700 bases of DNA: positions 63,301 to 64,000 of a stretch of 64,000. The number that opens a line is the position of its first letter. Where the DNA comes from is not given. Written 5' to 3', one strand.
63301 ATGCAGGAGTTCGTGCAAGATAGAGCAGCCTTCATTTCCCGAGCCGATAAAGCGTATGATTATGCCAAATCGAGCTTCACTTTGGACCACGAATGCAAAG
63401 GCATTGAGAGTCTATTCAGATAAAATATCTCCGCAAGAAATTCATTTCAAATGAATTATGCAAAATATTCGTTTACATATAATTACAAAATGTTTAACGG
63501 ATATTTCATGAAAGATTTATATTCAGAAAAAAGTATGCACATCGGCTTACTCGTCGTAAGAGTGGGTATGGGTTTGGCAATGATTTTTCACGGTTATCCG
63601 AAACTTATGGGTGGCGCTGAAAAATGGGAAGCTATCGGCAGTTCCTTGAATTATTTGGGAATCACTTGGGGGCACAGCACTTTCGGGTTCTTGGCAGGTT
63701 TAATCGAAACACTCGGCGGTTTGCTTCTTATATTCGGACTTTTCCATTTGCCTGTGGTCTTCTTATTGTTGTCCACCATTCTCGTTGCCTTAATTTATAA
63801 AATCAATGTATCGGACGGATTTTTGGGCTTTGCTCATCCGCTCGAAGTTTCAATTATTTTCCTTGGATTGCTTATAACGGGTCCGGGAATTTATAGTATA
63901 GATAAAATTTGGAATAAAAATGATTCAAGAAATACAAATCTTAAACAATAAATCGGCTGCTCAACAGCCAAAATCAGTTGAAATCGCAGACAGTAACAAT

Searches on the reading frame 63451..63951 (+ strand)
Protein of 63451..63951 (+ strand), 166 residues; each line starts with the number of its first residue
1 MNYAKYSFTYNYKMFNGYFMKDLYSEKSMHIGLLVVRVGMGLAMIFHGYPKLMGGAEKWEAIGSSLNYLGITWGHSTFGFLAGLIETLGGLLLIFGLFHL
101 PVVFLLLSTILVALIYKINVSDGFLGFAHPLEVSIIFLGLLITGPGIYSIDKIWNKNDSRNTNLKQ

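Call 72: list_cluster_members(proteins=[P0145, P0149, window:63451-63951:+, window:60187-61122:+, window:1590-2027:+, window:4251-5456:+, window:45098-47014:-, window:38503-40269:+])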
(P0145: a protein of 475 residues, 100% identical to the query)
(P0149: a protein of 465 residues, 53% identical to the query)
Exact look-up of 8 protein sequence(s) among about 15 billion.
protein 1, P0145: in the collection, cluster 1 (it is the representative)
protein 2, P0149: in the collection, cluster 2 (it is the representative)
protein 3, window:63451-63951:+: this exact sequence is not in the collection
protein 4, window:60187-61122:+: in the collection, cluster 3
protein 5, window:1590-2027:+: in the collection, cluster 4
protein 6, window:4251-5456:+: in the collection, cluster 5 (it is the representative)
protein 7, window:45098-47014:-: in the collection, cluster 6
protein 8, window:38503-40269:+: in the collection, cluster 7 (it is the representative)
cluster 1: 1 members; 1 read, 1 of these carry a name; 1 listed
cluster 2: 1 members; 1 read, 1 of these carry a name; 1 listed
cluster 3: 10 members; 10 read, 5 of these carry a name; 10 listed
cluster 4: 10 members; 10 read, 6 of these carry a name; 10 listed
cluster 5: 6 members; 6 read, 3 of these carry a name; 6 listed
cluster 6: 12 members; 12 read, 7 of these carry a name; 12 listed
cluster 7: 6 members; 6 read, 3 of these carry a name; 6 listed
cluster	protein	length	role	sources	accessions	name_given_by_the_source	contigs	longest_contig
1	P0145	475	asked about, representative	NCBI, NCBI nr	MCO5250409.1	MAG: T9SS type A sorting domain-containing protein [Candidatus Kapabacteria bacterium] | T9SS type A sorting domain-containing protein [Candidatus Kapabacteria bacterium]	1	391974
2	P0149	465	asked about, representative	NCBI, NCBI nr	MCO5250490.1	MAG: YCF48-related protein [Candidatus Kapabacteria bacterium] | YCF48-related protein [Candidatus Kapabacteria bacterium]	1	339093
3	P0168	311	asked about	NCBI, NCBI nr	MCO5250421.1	MAG: lytic murein transglycosylase [Candidatus Kapabacteria bacterium] | lytic murein transglycosylase [Candidatus Kapabacteria bacterium]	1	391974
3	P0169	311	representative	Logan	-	-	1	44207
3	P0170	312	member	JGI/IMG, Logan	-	membrane-bound lytic murein transglycosylase B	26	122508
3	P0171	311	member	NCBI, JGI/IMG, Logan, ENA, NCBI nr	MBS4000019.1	MAG: lytic murein transglycosylase [Desulfobulbaceae bacterium] | lytic murein transglycosylase [Desulfobulbaceae bacterium]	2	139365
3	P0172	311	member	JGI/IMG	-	membrane-bound lytic murein transglycosylase B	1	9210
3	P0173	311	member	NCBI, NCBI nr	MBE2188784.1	MAG: lytic murein transglycosylase [Candidatus Kapabacteria bacterium] | lytic murein transglycosylase [Candidatus Kapabacteria bacterium]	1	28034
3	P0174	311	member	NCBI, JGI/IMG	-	-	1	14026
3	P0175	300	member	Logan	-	-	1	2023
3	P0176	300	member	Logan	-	-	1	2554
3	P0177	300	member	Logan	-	-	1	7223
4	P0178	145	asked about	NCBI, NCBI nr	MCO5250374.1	MAG: Rrf2 family transcriptional regulator [Candidatus Kapabacteria bacterium] | Rrf2 family transcriptional regulator [Candidatus Kapabacteria bacterium]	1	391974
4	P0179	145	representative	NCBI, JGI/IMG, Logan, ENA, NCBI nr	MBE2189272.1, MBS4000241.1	MAG: Rrf2 family transcriptional regulator [Desulfobulbaceae bacterium] | Rrf2 family transcriptional regulator [Candidatus Kapabacteria bacterium]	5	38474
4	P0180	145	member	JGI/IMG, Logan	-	Rrf2 family protein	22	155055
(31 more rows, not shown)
